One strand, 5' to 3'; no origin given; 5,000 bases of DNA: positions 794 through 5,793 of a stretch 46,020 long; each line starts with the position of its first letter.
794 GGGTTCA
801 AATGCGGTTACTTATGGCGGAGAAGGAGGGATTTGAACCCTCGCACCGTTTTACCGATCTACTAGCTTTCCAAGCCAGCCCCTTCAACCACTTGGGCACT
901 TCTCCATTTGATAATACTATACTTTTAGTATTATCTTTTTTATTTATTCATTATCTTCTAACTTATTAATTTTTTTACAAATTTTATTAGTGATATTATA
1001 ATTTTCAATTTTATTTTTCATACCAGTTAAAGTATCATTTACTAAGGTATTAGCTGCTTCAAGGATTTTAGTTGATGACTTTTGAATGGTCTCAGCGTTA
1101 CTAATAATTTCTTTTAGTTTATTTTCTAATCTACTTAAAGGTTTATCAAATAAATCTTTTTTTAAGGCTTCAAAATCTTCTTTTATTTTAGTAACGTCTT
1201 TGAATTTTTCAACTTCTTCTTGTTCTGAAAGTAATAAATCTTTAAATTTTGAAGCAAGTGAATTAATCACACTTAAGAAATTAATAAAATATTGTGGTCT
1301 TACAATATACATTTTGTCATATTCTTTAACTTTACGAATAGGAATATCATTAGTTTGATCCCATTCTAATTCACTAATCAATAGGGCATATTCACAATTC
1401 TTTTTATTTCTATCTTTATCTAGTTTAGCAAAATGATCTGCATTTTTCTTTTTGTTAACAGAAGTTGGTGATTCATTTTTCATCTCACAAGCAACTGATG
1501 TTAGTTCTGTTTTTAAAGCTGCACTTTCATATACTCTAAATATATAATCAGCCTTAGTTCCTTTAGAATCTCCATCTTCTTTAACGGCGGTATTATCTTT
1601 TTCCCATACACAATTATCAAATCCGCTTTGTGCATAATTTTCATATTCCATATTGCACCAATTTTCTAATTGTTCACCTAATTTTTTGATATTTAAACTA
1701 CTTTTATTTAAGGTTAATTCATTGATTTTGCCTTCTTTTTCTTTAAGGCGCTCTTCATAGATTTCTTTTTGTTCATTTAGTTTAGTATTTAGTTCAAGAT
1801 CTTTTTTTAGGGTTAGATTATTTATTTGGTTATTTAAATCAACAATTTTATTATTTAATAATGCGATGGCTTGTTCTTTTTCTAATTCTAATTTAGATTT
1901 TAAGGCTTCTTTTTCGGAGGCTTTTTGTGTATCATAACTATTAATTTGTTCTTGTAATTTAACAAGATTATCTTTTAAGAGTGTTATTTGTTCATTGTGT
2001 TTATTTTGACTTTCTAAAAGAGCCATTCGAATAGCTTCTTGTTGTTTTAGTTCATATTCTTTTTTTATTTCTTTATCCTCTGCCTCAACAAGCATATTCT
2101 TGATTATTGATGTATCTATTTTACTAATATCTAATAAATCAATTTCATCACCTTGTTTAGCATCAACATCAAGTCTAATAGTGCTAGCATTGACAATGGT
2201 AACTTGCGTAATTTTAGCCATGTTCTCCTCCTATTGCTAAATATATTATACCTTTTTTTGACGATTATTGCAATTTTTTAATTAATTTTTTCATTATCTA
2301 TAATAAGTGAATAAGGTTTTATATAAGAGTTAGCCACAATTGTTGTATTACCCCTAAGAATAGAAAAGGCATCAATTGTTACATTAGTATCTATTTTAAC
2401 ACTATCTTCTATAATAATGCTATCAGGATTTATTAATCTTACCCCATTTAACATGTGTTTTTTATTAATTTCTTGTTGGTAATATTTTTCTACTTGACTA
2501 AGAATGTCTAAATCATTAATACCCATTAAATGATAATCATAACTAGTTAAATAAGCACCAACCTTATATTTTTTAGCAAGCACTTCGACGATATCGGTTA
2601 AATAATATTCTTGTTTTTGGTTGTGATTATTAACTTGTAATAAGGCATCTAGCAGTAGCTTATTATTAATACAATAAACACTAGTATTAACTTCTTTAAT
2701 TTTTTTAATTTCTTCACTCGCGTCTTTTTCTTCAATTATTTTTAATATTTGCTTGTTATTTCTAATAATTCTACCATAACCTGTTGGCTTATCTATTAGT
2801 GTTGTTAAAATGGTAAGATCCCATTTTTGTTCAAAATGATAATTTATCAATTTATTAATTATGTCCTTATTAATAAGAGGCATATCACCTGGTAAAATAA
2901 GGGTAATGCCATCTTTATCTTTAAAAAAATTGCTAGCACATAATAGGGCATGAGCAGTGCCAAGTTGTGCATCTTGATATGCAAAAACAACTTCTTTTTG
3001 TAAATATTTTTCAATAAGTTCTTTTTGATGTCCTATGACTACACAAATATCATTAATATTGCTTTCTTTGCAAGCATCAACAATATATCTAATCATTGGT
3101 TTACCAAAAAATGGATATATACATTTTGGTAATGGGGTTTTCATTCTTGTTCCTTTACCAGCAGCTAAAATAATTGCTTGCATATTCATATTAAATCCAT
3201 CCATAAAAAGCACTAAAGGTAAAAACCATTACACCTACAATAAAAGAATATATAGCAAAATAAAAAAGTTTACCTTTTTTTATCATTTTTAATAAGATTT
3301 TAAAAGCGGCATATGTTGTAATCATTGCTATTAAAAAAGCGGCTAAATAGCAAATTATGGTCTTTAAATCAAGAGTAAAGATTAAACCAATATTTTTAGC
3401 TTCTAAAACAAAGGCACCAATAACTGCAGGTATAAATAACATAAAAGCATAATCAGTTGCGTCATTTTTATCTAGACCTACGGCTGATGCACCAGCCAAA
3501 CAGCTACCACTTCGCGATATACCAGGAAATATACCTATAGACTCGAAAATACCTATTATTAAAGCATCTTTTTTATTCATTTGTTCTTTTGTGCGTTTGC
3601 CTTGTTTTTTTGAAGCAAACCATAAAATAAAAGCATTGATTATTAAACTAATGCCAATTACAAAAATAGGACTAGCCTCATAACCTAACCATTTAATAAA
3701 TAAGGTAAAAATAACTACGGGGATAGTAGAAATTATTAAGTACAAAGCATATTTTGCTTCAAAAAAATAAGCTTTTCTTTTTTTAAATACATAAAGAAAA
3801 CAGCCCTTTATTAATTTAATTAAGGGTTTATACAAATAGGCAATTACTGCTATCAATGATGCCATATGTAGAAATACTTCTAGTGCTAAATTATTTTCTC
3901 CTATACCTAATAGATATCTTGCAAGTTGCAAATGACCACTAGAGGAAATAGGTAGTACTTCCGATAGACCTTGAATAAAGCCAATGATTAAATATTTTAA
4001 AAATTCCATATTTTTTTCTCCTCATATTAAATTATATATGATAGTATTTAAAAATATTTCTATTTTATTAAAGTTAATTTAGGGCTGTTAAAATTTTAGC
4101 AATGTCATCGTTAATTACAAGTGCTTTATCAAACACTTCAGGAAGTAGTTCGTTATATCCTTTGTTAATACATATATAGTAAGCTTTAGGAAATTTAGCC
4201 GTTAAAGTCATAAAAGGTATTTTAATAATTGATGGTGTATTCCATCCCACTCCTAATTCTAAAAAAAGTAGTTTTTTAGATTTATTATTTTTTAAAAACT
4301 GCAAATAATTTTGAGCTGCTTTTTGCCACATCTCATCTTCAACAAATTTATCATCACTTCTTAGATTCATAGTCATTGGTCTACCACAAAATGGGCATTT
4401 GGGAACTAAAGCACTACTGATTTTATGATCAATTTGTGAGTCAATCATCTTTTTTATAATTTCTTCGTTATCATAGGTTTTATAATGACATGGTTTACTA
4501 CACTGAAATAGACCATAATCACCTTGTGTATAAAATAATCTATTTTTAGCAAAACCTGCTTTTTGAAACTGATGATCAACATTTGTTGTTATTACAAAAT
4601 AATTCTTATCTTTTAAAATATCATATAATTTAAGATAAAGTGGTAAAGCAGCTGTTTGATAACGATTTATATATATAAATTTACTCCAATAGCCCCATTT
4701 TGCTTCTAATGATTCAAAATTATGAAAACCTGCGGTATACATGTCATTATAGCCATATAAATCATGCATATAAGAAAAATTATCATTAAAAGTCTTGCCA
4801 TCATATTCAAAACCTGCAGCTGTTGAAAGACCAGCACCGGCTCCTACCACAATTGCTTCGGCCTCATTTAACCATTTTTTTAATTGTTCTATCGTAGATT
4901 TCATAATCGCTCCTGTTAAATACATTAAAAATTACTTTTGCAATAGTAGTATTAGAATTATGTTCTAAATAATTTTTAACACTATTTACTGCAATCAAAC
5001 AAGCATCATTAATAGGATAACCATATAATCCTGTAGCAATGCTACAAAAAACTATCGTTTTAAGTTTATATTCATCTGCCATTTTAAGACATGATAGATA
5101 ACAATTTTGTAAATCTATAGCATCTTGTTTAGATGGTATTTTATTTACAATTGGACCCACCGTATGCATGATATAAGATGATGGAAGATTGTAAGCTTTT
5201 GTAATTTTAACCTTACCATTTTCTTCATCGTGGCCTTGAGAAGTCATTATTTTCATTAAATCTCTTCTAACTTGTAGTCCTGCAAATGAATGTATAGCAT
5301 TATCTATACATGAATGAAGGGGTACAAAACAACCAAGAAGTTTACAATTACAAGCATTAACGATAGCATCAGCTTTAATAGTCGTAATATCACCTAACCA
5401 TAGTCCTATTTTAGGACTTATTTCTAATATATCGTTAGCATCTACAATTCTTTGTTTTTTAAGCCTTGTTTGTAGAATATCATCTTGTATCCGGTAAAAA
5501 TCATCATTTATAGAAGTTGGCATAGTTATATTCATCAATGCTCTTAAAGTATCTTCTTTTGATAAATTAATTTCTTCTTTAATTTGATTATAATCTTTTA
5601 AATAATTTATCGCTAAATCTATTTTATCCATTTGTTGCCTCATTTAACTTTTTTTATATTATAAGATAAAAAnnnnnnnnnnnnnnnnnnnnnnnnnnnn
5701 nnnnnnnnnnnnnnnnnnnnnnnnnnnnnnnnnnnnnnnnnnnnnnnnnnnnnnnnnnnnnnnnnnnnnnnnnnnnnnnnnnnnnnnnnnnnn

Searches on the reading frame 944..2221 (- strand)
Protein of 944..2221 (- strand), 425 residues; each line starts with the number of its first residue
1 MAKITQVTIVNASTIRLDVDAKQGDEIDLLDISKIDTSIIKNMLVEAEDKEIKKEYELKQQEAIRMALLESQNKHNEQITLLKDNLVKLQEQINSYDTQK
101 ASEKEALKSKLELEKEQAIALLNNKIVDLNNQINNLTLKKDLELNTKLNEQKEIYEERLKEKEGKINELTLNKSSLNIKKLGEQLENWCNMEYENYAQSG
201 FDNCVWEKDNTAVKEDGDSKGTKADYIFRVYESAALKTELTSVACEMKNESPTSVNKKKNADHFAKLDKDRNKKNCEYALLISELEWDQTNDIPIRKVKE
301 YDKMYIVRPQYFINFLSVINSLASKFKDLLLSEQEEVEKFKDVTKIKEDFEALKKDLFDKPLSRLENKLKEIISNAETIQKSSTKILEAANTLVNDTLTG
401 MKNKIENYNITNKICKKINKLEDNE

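Call 55: search_protein_families(library=pfam, proteins=[window:944-2221:-], max_evalue=0.001)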
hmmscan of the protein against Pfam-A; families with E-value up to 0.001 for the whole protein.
window:944-2221:- (425 aa): 1 family
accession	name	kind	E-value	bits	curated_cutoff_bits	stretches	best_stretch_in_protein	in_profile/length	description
PF09903.14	DUF2130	-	2.4e-44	152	26.7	1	149-411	2-250/255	Uncharacterized protein conserved in bacteria (DUF2130)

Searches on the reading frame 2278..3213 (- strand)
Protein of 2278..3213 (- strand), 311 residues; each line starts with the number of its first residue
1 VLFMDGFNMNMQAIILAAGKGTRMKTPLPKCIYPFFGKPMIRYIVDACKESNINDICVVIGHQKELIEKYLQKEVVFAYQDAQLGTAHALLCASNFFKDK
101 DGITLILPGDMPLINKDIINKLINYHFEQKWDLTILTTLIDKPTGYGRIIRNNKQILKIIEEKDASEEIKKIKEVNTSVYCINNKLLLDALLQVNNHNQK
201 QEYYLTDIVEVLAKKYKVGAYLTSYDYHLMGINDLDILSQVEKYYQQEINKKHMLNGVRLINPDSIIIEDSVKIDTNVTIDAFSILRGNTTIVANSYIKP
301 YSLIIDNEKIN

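Call 55: search_protein_families(library=pfam, proteins=[window:2278-3213:-], max_evalue=0.001)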
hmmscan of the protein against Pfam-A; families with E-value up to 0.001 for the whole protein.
window:2278-3213:- (311 aa): 6 families
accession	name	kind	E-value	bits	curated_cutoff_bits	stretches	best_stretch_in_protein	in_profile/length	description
PF00483.29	NTP_transferase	-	1.1e-23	84.5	21.2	1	13-220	2-217/245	Nucleotidyl transferase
PF12804.13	NTP_transf_3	-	2.1e-21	77.2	27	1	13-136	1-121/160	MobA-like NTP transferase domain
PF02348.25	CTP_transf_3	-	4.8e-10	40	22.6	1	13-142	2-121/217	Cytidylyltransferase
PF01128.25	IspD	-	8.7e-08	32.6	27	1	11-125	1-116/221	2-C-methyl-D-erythritol 4-phosphate cytidylyltransferase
PF00132.30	Hexapep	-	0.00073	19.6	27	0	272-304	2-34/36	Bacterial transferase hexapeptide (six repeats)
PF01983.22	CofC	-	0.00086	19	22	0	38-134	31-119/217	Guanylyl transferase CofC like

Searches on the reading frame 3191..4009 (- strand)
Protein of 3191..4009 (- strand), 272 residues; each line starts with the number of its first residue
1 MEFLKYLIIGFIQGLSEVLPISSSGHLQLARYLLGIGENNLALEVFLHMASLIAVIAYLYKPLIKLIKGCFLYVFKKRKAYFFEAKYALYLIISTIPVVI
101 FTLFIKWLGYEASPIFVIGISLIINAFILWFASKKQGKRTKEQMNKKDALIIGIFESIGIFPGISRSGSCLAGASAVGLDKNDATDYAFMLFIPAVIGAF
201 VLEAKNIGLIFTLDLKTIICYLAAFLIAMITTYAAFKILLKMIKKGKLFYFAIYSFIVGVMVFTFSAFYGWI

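Call 55: search_protein_families(library=pfam, proteins=[window:3191-4009:-], max_evalue=0.001)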
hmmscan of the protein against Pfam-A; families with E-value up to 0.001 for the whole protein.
window:3191-4009:- (272 aa): 1 family
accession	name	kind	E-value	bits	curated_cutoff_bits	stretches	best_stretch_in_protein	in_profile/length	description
PF02673.24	BacA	-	2.5e-60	204.8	33.4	1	7-260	2-256/257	Bacitracin resistance protein BacA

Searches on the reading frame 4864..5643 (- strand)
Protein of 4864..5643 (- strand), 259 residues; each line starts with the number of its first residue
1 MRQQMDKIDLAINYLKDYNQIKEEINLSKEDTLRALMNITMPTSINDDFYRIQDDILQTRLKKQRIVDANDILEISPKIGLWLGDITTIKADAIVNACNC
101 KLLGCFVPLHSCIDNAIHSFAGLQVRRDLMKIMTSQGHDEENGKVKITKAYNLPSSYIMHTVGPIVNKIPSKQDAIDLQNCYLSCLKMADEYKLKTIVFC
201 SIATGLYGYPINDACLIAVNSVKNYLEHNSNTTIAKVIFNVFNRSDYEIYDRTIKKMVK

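Call 55: search_protein_families(library=pfam, proteins=[window:4864-5643:-], max_evalue=0.001)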
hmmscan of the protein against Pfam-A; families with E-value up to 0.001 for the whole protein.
window:4864-5643:- (259 aa): 1 family
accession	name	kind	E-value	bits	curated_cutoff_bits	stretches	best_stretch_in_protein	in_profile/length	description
PF01661.27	Macro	-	9.2e-32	109.9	22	1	95-217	1-117/118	Macro domain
